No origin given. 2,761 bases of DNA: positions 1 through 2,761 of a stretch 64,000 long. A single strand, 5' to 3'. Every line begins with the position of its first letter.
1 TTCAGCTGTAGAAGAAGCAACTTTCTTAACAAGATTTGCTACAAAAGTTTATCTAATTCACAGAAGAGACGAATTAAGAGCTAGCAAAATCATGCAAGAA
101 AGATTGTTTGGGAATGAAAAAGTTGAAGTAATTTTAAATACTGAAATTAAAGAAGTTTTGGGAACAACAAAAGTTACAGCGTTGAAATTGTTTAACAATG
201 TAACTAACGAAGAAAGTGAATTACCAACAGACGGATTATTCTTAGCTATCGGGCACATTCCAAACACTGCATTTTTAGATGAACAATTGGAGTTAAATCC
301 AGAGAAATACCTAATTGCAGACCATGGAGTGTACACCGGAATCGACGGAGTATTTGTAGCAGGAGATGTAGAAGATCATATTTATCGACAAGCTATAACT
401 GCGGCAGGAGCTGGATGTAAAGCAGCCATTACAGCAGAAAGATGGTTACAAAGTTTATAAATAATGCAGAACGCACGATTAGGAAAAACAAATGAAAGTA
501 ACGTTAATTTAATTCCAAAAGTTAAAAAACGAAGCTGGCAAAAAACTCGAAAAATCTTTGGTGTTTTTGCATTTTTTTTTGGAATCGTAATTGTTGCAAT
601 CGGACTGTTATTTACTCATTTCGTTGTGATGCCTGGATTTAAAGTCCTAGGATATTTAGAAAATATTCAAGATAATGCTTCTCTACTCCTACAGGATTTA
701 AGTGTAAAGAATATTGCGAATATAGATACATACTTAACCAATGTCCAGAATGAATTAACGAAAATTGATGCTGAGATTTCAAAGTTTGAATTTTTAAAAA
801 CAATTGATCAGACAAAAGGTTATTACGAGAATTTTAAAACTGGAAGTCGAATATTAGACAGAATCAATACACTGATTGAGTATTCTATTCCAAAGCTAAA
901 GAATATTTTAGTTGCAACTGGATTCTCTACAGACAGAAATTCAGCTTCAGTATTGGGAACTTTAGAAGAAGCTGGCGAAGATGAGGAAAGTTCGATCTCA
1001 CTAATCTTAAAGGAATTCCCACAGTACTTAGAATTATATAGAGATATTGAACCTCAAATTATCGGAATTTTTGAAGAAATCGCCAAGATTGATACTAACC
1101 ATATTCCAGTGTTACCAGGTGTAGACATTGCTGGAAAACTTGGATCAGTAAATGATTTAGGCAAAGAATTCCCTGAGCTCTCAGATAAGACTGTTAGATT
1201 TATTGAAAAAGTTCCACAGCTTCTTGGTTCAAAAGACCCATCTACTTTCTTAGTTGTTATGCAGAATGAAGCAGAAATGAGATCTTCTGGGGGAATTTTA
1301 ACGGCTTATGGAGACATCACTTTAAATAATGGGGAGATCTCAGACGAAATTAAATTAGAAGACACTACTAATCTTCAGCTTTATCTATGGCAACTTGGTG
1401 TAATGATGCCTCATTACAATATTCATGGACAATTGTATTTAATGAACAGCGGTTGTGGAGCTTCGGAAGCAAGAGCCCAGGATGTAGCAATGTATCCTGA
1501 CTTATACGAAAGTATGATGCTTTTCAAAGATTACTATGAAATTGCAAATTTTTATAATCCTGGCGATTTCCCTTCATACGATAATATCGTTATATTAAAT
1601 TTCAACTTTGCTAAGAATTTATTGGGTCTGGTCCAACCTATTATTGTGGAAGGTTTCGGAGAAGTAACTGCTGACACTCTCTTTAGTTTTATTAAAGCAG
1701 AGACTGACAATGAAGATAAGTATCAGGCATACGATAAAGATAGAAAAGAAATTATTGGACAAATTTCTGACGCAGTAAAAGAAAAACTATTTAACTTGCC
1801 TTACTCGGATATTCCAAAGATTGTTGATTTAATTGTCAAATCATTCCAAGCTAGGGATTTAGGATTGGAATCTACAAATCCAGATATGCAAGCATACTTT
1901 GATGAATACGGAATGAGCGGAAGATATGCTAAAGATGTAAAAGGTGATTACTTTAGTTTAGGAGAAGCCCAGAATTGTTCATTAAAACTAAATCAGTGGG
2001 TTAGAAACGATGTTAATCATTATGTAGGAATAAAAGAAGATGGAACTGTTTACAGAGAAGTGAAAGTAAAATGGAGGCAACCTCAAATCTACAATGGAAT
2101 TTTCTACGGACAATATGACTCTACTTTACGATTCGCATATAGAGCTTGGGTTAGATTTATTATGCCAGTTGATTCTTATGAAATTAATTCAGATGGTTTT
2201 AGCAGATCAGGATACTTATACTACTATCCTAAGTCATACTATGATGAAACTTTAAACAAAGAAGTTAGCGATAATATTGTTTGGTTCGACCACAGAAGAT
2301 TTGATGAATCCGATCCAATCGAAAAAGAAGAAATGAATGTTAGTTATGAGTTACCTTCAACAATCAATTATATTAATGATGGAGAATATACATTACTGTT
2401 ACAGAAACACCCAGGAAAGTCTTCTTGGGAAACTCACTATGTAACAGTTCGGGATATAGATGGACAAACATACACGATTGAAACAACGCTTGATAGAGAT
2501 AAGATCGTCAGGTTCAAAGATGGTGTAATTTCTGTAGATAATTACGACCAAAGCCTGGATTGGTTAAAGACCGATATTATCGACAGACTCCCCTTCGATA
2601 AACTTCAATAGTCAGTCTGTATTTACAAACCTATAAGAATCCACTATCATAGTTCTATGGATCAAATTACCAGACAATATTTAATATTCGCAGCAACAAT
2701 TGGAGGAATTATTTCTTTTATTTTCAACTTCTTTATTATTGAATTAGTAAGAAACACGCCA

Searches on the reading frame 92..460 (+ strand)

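Call 74: search_protein_families(library=pfam, proteins=[window:92-460:+], max_evalue=0.00001)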
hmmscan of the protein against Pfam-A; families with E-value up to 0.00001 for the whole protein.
window:92-460:+ (122 aa): 1 family
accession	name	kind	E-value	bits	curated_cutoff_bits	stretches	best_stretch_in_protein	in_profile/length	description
PF07992.20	Pyr_redox_2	-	6.3e-16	59.1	26.1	1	4-108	191-291/291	Pyridine nucleotide-disulphide oxidoreductase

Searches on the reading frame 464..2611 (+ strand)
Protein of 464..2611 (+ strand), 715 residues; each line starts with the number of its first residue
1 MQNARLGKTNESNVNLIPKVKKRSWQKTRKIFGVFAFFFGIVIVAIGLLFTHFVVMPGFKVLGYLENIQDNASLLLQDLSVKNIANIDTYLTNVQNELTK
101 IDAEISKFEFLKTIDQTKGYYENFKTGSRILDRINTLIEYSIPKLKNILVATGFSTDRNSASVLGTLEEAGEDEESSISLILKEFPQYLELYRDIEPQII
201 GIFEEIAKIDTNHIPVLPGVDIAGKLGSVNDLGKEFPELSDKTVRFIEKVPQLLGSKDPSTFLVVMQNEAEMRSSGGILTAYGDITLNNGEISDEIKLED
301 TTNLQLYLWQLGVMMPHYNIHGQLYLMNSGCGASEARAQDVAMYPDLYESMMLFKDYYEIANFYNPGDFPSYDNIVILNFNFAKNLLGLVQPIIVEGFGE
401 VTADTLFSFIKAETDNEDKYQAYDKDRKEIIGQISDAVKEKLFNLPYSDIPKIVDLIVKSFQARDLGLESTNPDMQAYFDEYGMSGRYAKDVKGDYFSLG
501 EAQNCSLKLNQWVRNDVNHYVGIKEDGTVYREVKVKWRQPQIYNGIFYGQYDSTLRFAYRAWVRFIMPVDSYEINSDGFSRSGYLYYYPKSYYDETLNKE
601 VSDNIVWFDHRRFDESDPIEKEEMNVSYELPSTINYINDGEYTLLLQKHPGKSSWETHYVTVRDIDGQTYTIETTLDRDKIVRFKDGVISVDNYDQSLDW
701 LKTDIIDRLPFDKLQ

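Call 74: search_protein_families(library=pfam, proteins=[window:464-2611:+], max_evalue=0.00001)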
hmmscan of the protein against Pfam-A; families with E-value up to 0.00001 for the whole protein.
window:464-2611:+ (715 aa): 1 family
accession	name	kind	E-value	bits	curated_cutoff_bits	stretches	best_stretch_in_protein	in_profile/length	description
PF13196.11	DUF4012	-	3.4e-13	50.8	28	1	258-412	2-141/144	Protein of unknown function (DUF4012)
